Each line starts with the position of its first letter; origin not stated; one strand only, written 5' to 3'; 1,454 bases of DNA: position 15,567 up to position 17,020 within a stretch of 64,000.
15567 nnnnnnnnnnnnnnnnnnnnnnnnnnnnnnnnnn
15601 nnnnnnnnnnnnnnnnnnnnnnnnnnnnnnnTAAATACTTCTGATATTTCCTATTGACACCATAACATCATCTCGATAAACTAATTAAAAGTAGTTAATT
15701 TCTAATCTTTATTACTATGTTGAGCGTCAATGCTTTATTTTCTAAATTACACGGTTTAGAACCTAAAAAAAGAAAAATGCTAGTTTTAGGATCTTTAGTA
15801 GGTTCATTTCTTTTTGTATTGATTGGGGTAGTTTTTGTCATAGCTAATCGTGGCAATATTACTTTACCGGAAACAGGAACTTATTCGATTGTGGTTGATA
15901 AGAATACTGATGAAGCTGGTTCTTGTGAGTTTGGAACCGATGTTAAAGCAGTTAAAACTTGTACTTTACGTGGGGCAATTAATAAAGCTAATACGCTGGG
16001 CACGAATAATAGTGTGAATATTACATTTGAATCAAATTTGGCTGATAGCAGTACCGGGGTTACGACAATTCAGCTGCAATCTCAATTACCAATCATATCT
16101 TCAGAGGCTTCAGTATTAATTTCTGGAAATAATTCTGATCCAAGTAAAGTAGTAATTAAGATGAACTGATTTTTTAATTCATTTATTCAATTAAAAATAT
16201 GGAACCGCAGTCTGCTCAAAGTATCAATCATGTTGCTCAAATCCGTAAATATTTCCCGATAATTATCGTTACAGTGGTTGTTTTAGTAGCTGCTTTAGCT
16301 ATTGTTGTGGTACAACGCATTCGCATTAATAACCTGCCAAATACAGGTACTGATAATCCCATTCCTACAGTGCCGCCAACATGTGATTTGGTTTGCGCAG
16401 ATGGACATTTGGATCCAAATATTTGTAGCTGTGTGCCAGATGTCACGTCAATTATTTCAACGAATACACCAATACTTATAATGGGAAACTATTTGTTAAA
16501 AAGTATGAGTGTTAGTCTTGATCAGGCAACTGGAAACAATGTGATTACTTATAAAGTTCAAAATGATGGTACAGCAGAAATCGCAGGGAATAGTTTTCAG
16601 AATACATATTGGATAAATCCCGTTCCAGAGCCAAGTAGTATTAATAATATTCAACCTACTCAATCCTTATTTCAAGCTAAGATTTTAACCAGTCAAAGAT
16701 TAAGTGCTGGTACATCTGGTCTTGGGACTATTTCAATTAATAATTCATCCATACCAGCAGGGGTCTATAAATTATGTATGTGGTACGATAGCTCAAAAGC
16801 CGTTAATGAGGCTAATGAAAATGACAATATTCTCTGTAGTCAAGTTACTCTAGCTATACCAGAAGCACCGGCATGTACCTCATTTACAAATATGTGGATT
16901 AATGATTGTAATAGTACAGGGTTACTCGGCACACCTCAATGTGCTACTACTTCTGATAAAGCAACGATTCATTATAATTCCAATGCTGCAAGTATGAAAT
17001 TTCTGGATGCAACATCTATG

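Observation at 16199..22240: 2013-aa Pmp-repeat adhesin with a >95% identical internal segmental duplication and a novel 4-Cys module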

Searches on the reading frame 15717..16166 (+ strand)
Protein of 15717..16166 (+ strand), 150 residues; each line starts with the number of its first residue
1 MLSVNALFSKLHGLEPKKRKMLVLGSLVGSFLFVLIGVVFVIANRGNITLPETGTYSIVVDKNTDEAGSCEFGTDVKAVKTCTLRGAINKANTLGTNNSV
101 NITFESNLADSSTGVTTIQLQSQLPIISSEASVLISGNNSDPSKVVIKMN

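Call 4: search_protein_families(library=pfam, proteins=[window:15717-16166:+], max_evalue=1)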
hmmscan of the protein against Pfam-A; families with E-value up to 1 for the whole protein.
window:15717-16166:+ (150 aa): 1 family
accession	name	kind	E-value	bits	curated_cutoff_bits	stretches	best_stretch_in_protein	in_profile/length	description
PF10528.15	GLEYA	-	0.019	15.7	26.2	1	40-104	1-64/91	GLEYA domain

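Call 5: search_protein_families(library=ncbifam, proteins=[window:15717-16166:+], max_evalue=1)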
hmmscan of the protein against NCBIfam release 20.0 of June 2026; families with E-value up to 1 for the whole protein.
window:15717-16166:+ (150 aa): 1 family
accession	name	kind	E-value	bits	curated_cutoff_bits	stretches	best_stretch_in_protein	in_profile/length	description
TIGR04214.1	CSLREA_Nterm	domain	0.01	15.7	25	1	58-92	1-27/27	CSLREA domain-containing protein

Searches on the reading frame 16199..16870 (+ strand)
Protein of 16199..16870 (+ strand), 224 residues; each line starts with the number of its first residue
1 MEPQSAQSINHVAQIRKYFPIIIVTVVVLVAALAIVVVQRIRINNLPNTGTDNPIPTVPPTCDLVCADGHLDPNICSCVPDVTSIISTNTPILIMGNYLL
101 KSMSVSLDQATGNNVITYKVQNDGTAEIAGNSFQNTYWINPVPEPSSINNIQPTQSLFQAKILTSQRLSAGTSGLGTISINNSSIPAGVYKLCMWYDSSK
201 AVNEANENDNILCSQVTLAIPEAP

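Call 21: search_protein_families(library=pfam, proteins=[window:16199-16870:+], max_evalue=10)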
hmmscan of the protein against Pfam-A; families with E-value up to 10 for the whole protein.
seq(224 aa): 1 family
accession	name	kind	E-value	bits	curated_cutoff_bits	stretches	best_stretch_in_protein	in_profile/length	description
PF07705.17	CARDB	-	0.00024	21.7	22.7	1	112-212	19-99/101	CARDB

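Call 78: search_protein_families(library=ncbifam, proteins=[window:16199-16864:+], max_evalue=0.1)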
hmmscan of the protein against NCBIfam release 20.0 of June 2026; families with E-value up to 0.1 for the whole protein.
window:16199-16864:+ (222 aa): 0 families
